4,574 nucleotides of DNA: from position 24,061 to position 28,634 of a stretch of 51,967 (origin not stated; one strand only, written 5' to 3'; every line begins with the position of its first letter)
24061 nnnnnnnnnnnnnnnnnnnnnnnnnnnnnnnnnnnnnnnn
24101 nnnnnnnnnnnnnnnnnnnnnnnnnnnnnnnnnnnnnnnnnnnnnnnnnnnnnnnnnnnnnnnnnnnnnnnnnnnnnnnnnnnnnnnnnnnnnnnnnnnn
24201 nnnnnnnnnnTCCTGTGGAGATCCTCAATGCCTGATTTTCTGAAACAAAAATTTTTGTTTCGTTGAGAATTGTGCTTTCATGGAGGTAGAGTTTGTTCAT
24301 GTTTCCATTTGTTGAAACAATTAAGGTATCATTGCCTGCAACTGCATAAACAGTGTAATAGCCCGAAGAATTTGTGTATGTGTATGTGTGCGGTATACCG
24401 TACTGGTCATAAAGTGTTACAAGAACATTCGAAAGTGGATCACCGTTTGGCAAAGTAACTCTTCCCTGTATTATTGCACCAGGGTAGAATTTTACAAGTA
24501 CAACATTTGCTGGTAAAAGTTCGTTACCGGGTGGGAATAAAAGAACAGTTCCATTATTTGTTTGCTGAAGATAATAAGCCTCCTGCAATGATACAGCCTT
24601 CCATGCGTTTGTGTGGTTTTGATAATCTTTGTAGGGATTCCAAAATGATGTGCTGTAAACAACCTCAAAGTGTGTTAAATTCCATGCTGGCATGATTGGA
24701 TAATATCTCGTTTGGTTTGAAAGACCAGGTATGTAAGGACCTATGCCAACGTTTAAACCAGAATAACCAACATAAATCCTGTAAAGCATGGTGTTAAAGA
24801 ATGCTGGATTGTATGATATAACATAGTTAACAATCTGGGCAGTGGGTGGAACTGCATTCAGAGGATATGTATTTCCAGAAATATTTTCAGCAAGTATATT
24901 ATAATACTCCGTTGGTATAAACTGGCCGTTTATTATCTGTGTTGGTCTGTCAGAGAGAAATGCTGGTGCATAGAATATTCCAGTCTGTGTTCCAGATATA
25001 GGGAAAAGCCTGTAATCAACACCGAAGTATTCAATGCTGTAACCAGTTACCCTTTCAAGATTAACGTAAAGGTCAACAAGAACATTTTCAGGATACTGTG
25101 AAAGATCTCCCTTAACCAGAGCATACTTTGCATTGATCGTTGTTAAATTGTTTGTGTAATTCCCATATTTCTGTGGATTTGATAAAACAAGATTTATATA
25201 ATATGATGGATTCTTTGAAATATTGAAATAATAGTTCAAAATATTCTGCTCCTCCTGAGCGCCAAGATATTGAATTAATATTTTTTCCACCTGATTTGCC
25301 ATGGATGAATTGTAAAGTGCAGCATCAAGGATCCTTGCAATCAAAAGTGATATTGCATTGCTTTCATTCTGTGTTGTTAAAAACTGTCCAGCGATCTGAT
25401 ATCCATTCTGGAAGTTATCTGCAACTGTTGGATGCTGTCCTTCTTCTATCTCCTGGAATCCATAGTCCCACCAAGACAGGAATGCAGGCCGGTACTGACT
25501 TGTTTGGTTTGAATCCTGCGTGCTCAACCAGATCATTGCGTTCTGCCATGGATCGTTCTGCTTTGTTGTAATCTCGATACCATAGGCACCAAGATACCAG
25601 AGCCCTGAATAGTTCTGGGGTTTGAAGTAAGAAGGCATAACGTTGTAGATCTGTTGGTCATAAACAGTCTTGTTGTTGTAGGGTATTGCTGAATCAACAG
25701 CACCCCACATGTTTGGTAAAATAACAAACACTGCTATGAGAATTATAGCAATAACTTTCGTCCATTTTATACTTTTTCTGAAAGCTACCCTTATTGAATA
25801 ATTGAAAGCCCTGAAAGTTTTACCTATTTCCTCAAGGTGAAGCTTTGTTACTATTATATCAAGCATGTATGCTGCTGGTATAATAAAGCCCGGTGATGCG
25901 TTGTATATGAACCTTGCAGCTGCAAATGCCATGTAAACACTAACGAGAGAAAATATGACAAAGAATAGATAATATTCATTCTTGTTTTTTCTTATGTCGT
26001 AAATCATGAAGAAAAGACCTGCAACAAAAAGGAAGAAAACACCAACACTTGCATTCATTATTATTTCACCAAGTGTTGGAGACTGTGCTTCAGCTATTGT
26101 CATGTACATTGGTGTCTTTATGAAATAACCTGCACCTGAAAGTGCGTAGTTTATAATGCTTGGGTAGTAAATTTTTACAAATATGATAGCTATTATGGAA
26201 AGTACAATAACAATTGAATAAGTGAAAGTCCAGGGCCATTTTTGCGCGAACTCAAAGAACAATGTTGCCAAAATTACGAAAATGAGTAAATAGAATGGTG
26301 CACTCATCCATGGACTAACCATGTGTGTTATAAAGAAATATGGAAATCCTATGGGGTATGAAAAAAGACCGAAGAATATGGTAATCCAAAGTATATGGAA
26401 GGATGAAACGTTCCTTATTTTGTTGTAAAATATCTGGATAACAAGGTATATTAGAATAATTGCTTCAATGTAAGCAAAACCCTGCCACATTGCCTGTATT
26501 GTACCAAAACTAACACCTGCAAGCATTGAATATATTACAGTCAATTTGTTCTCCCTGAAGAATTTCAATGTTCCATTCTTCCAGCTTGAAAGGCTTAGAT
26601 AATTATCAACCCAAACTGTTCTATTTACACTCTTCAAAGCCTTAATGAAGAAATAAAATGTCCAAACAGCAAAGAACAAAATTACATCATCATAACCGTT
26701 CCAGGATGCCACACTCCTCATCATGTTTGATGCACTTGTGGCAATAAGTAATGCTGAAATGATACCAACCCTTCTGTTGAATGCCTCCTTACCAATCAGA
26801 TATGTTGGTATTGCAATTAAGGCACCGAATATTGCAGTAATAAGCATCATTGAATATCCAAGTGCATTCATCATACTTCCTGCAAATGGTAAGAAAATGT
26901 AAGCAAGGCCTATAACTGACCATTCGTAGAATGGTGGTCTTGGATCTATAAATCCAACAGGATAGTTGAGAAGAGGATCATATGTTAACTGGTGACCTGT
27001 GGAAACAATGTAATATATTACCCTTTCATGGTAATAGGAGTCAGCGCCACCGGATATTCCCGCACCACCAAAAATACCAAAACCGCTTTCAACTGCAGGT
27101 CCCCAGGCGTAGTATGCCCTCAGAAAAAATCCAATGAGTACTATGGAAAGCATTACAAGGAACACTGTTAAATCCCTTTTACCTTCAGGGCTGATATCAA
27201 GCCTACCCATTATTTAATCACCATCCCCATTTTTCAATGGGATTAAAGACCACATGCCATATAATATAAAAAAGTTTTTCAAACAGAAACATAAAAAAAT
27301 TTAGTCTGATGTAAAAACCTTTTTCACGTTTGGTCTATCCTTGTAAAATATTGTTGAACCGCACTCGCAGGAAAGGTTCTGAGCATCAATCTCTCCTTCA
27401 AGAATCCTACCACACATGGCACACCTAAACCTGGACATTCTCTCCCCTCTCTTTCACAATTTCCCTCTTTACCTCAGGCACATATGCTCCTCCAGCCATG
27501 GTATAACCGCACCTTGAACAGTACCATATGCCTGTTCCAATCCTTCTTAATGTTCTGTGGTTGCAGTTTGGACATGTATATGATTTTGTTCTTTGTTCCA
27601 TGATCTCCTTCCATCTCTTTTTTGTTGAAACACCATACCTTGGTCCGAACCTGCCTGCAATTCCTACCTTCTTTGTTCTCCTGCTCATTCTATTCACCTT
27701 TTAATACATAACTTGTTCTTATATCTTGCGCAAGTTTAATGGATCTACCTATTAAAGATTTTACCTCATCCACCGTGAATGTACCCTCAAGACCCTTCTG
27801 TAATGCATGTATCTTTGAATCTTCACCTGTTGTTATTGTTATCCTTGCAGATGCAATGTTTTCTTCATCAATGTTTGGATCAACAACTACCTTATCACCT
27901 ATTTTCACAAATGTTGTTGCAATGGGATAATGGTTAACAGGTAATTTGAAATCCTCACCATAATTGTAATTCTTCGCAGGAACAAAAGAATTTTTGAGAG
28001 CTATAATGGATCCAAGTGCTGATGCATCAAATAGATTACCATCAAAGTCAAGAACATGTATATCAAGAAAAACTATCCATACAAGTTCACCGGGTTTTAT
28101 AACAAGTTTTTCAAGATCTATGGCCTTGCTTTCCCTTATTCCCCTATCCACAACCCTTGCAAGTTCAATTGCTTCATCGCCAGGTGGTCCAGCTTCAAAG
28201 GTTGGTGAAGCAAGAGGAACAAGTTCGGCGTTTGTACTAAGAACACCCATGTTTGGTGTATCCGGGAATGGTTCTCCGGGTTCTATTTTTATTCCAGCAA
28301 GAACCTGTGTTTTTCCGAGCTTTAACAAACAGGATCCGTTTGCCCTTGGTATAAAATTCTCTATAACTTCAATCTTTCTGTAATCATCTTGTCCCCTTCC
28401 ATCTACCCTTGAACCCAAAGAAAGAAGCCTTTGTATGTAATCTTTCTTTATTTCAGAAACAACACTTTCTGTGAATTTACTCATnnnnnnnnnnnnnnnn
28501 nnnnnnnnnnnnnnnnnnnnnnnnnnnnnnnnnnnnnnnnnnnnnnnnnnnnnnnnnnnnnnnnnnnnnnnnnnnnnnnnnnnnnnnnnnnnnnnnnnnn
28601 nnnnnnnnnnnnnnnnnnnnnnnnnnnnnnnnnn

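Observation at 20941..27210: Giant 2089-aa AglB/STT3 oligosaccharyltransferase fused to a ~1200-aa sequon-dense repeat stalk and a second membrane anchor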

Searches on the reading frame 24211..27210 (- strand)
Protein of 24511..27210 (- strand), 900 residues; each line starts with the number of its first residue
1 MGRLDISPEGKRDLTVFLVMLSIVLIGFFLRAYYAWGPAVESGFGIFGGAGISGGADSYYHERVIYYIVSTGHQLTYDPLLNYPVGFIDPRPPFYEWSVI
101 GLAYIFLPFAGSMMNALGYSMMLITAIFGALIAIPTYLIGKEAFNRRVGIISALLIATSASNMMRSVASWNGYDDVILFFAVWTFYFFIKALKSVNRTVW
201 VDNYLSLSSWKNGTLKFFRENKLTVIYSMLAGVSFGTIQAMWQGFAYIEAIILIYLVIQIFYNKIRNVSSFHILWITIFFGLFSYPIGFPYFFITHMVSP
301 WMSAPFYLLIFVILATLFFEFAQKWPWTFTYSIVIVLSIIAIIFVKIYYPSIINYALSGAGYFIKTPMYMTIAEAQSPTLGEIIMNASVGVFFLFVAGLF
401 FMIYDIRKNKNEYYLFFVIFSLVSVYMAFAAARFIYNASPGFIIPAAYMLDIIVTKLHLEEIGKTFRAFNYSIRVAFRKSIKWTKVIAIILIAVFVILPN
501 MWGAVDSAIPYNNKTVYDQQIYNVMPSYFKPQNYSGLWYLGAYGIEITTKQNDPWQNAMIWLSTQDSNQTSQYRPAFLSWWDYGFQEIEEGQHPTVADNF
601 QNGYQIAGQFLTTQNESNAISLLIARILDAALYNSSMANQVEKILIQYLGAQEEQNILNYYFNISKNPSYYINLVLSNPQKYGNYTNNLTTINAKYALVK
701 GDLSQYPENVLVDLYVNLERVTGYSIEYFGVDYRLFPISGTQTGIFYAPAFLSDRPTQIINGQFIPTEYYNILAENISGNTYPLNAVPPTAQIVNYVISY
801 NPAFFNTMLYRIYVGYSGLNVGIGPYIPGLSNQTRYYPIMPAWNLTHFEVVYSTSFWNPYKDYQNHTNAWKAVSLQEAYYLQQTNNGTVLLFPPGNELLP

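Call 6: search_solved_structures(query=window:24511-27210:-, max_evalue=0.01, show_alignments=2)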
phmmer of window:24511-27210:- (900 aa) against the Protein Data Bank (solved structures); distinct sequences matched with E-value up to 0.01: 4.
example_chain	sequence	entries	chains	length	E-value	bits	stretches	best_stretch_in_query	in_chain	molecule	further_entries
3vgp_A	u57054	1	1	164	1.6e-06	29.8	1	553-624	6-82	Transmembrane oligosaccharyl transferase, putative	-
3waj_A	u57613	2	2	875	1.9e-06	29.6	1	52-619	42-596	Transmembrane oligosaccharyl transferase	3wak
5gmy_A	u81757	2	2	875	1.9e-06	29.6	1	52-619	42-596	Transmembrane oligosaccharyl transferase, putative | Dolichyl-phosphooligosaccharide-protein glycotransferase 3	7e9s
3vu0_A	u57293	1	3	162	1.6e-05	26.5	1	554-625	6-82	Putative uncharacterized protein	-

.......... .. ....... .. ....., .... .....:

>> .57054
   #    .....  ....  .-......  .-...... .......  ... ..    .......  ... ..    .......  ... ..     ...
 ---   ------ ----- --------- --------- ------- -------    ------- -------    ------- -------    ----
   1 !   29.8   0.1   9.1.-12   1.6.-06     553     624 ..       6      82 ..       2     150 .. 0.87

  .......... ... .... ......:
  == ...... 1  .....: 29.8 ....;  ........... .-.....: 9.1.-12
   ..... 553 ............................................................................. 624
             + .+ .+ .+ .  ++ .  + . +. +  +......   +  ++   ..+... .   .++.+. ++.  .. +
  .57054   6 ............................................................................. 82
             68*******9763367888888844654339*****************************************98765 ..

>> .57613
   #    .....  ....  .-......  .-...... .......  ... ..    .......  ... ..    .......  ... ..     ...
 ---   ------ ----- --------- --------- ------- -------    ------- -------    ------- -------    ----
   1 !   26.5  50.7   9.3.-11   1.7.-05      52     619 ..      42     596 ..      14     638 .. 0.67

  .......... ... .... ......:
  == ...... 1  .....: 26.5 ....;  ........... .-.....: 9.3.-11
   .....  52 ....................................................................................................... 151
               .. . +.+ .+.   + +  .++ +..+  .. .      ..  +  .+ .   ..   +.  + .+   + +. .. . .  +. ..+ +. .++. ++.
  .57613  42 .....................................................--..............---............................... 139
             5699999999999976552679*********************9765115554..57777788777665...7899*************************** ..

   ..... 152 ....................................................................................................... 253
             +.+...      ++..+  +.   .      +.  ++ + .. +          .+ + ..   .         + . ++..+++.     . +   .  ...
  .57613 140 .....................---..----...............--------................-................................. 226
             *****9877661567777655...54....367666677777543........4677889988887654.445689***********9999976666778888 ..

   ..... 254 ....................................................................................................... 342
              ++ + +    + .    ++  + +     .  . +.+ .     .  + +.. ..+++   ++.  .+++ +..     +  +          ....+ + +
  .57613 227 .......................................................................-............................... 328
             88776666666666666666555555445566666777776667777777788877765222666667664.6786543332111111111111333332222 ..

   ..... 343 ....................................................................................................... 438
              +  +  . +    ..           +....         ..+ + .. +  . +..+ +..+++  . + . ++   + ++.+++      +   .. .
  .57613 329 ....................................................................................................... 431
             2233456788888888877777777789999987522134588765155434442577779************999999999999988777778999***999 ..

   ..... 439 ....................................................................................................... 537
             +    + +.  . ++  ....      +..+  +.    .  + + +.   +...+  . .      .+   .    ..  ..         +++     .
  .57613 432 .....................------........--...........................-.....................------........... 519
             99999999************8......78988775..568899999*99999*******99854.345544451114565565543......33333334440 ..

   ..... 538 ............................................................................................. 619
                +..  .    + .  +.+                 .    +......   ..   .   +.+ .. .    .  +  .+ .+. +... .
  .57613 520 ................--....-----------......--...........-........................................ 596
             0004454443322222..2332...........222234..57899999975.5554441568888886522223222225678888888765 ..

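Call 35: search_protein_families(library=pfam, proteins=[window:24571-27210:-], max_evalue=0.01)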
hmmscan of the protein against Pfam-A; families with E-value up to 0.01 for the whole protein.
window:24571-27210:- (880 aa): 2 families
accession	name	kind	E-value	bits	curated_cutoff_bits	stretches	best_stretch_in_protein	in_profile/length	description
PF02516.20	STT3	-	2.8e-11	44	24.5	1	44-448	20-362/405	Oligosaccharyl transferase STT3, N-terminal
PF13231.12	PMT_2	-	4.2e-06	27.5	26.1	1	92-200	3-101/160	Dolichyl-phosphate-mannose-protein mannosyltransferase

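Call 67: predict_structure(alignment_id=A2)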
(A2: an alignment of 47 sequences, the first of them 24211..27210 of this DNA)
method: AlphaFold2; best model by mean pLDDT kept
length: 1000 residues; sequences in the alignment: 47
mean_pLDDT: 87.0   pTM: 0.83
mean pLDDT of the five models: 87.0, 86.5, 84.1, 84.0, 83.0
residues with pLDDT >= 90: 534; 70-90: 379; 50-70: 73; < 50: 14
segments of 3 or more residues with pLDDT < 50: 1-4, 46-49, 359-364
pLDDT, mean of each block of 10 residues (from residue 1): 61 88 94 86 57 72 90 91 89 92 92 89 91 95 92 92 84 88 96 86 84 91 96 96 86 92 88 95 94 85 86 90 84 84 79 57 61 67 78 92 89 91 81 74 92 83 63 61 76 86 87 85 85 70 70 79 91 89 82 83 89 95 96 89 97 96 93 96 93 96 95 96 94 88 87 91 87 91 88 89 94 92 85 84 95 92 90 90 93 79 93 94 94 95 95 95 92 92 95 86
secondary structure, 60 per line:
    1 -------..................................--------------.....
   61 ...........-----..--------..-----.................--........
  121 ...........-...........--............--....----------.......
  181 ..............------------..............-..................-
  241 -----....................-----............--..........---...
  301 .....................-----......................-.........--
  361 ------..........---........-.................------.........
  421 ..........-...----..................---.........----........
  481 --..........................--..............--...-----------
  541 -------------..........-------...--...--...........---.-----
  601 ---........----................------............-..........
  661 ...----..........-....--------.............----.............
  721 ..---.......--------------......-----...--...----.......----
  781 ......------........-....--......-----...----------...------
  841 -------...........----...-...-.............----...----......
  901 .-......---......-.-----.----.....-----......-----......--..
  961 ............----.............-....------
elements in order (helices of 4 or more, strands of 3 or more residues): H8-41 H56-71 H94-110 H113-131 H133-143 H146-157 H160-163 H174-194 H207-220 H222-239 H246-265 H271-282 H285-294 H298-321 H327-348 H350-358 H367-376 H380-387 H389-405 H412-430 H439-456 H460-468 H473-480 H483-508 H511-524 H554-563 E576-578 H581-591 H604-611 H616-631 H638-649 H651-663 H668-677 H679-682 H691-703 H708-722 E726-732 H747-752 E758-760 E763-765 E770-776 E781-783 E793-800 H802-805 H808-813 E848-858 E871-874 H875-883 E888-890 H895-901 E903-908 E912-917 E930-934 E940-945 E951-956 E959-972 E977-989 H991-994

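Call 69: fold_search(model_id=the predicted structure, library=pdb)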
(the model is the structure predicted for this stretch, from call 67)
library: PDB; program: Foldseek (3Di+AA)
matches with E <= 10: 294; with E <= 0.001: 24
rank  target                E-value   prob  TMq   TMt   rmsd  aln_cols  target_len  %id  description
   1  7e9s_A                3.2e-24  1.00  0.57  0.65  11.9      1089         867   16  Archaeal oligosaccharyltransferase AglB from Archaeoglobus fulgidus in complex with an inhibitory peptide and a dolich (released 2021-09-08)
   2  3wak                  3.5e-23  1.00  0.56  0.65  11.6      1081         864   17  Crystal structure of the Archaeoglobus fulgidus oligosaccharyltransferase (O29867_ARCFU) in the apo form (released 2013-10-30)
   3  5gmy_A                4.2e-22  1.00  0.56  0.65   8.5      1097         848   16  Crystal structure of the Archaeoglobus fulgidus oligosaccharyltransferase (O29867_ARCFU) tethered with an acceptor pep (released 2017-02-01)
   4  3waj                  6.6e-22  1.00  0.54  0.66   8.6      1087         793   16  Crystal structure of the Archaeoglobus fulgidus oligosaccharyltransferase (O29867_ARCFU) complex with Zn and sulfate (released 2013-10-30)
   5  9n9j_I                1.7e-16  1.00  0.50  0.69   8.5       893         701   13  Structure of a GRP94 folding intermediate engaged with a CCDC134- and FKBP11-bound secretory translocon (released 2025-11-19)
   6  8b6l_I                7.4e-15  1.00  0.44  0.62   9.6       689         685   15  Subtomogram average of the human Sec61-TRAP-OSTA-translocon (released 2022-12-07)
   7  6s7t_A                9.5e-15  1.00  0.52  0.71   7.3       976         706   15  Cryo-EM structure of human oligosaccharyltransferase complex OST-B (released 2019-12-18)
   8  8age_A                1.4e-14  1.00  0.46  0.69   9.7       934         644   13  Structure of yeast oligosaccharylransferase complex with acceptor peptide bound (released 2022-12-07)
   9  8agc_A                1.4e-14  1.00  0.43  0.60   6.7       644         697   16  Structure of yeast oligosaccharylransferase complex with lipid-linked oligosaccharide and non-acceptor peptide bound (released 2022-12-07)
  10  7oci_F                3.4e-14  1.00  0.46  0.70   9.7       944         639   13  Cryo-EM structure of yeast Ost6p containing oligosaccharyltransferase complex (released 2022-02-16)
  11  8pn9_A                4.4e-14  1.00  0.42  0.63   7.2       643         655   15  Structure of human oligosaccharyltransferase OST-A complex bound to NGI-1 (released 2024-05-08)
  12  6s7o_A                5.2e-14  1.00  0.50  0.73   8.0       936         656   13  Cryo-EM structure of human oligosaccharyltransferase complex OST-A (released 2019-12-18)
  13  8agb_A                1.1e-13  1.00  0.39  0.58   9.8       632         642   16  Structure of yeast oligosaccharylransferase complex with lipid-linked oligosaccharide bound (released 2022-12-07)
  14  6c26_A                1.9e-13  1.00  0.45  0.66  11.3       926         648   13  The Cryo-EM structure of a eukaryotic oligosaccharyl transferase complex (released 2018-01-31)
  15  6ftg_5                6.7e-13  1.00  0.40  0.61   7.9       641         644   16  Subtomogram average of OST-containing ribosome-translocon complexes from canine rough microsomal membranes (released 2018-03-21)
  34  3vu0_A                4.3e-02  1.00  0.07  0.42   1.9        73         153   33  Crystal structure of the C-terminal globular domain of oligosaccharyltransferase (AfAglB-S2, AF_0040, O30195_ARCFU) fr (released 2013-01-23)
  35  3vu0_C                5.3e-02  1.00  0.07  0.41   2.2        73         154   33  Crystal structure of the C-terminal globular domain of oligosaccharyltransferase (AfAglB-S2, AF_0040, O30195_ARCFU) fr (released 2013-01-23)
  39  3vu0_B                1.6e-01  1.00  0.07  0.39   3.0        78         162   31  Crystal structure of the C-terminal globular domain of oligosaccharyltransferase (AfAglB-S2, AF_0040, O30195_ARCFU) fr (released 2013-01-23)
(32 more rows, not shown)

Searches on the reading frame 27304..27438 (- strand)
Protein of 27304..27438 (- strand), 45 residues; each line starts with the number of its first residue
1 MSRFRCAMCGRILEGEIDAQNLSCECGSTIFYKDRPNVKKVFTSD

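Call 90: search_protein_families(library=pfam, proteins=[window:27304-27438:-], max_evalue=0.01)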
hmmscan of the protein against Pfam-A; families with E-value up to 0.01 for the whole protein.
seq(45 aa): 2 families
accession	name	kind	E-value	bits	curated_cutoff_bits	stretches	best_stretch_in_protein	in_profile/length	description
PF09082.15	DUF1922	-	0.0003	21.3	30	1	4-41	5-41/56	Domain of unknown function (DUF1922)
PF24749.2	DUF7695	-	0.0021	18.2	25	1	3-28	6-31/58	Domain of unknown function (DUF7695)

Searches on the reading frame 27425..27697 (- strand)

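Call 64: search_protein_families(library=ncbifam, proteins=[window:27425-27697:-], max_evalue=0.001)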
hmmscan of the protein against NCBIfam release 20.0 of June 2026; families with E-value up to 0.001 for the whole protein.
window:27425-27697:- (90 aa): 2 families
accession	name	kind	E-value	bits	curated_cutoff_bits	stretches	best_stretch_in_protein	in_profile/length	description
NF003058.0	PRK03976.1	equivalog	2e-32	111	87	1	5-84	2-81/91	50S ribosomal protein L37ae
TIGR00280.1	eL43_euk_arch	equivalog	2.6e-28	98.2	95.8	1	4-77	1-74/92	50S ribosomal protein L37Ae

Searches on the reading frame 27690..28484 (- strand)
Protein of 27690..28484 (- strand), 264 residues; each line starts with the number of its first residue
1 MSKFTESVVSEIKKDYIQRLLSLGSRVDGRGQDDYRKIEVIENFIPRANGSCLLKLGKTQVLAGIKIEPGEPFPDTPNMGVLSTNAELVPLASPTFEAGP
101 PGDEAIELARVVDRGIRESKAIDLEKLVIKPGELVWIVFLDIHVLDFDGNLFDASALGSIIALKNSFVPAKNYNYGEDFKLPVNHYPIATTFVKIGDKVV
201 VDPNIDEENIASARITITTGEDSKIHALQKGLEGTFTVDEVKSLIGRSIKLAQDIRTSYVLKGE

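Call 11: search_protein_families(library=pfam, proteins=[window:27690-28484:-], max_evalue=0.001)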
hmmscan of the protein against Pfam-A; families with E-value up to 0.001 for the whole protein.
window:27690-28484:- (264 aa): 2 families
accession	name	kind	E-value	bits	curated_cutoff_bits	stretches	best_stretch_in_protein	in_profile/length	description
PF01138.27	RNase_PH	-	4.3e-30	105.2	25.5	1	35-169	2-130/130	3' exoribonuclease family, domain 1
PF03725.20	RNase_PH_C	-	1.1e-13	51.3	20.8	1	185-245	1-61/67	3' exoribonuclease family, domain 2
